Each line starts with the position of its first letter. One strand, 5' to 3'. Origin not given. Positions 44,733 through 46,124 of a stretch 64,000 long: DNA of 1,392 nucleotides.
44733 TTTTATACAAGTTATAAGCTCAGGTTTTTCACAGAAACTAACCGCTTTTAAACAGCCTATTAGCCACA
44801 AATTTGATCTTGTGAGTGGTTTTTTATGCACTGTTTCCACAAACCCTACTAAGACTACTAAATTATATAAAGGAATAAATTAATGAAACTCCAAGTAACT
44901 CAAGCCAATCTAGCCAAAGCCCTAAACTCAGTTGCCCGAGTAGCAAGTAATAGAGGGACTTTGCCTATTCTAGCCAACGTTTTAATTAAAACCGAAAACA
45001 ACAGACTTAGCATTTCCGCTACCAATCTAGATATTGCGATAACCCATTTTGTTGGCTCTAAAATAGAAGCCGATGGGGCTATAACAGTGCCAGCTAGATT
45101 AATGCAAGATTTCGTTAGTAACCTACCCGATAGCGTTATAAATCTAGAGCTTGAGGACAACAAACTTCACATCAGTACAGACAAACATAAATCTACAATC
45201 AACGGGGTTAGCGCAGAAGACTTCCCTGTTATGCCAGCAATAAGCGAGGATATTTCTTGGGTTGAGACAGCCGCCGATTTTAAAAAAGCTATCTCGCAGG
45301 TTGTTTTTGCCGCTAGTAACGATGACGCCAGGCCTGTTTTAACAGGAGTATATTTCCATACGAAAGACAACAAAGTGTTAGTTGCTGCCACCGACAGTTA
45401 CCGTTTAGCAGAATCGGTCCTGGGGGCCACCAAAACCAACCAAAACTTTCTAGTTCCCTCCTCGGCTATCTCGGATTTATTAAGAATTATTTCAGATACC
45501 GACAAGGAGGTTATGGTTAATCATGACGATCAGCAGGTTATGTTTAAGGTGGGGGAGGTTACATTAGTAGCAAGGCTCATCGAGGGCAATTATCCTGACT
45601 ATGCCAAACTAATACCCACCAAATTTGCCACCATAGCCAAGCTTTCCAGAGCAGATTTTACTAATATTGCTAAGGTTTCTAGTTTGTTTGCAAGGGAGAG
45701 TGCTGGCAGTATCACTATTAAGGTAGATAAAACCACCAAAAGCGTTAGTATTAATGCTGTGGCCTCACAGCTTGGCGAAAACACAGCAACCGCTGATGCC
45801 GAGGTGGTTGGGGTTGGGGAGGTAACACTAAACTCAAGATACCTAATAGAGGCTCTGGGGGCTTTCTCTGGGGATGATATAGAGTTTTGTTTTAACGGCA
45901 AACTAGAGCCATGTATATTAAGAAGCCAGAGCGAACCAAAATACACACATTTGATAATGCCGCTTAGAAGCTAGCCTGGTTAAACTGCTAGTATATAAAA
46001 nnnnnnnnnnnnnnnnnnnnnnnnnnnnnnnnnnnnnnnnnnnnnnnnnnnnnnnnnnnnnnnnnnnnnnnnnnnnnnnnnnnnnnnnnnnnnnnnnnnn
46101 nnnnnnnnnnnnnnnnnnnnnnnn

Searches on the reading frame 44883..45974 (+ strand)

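Call 18: search_protein_families(library=pfam, proteins=[window:44883-45974:+], max_evalue=0.001)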
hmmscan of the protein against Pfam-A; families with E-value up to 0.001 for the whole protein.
window:44883-45974:+ (363 aa): 3 families
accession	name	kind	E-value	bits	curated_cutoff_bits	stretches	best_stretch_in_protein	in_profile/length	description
PF00712.24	DNA_pol3_beta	-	1.2e-37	129.1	24.4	2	1-118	1-120/120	DNA polymerase III beta subunit, N-terminal domain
PF02767.21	DNA_pol3_beta_2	-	9.1e-36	123.1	27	2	132-239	6-116/116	DNA polymerase III beta subunit, central domain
PF02768.20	DNA_pol3_beta_3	-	1.2e-17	64.3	27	1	242-362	2-121/121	DNA polymerase III beta subunit, C-terminal domain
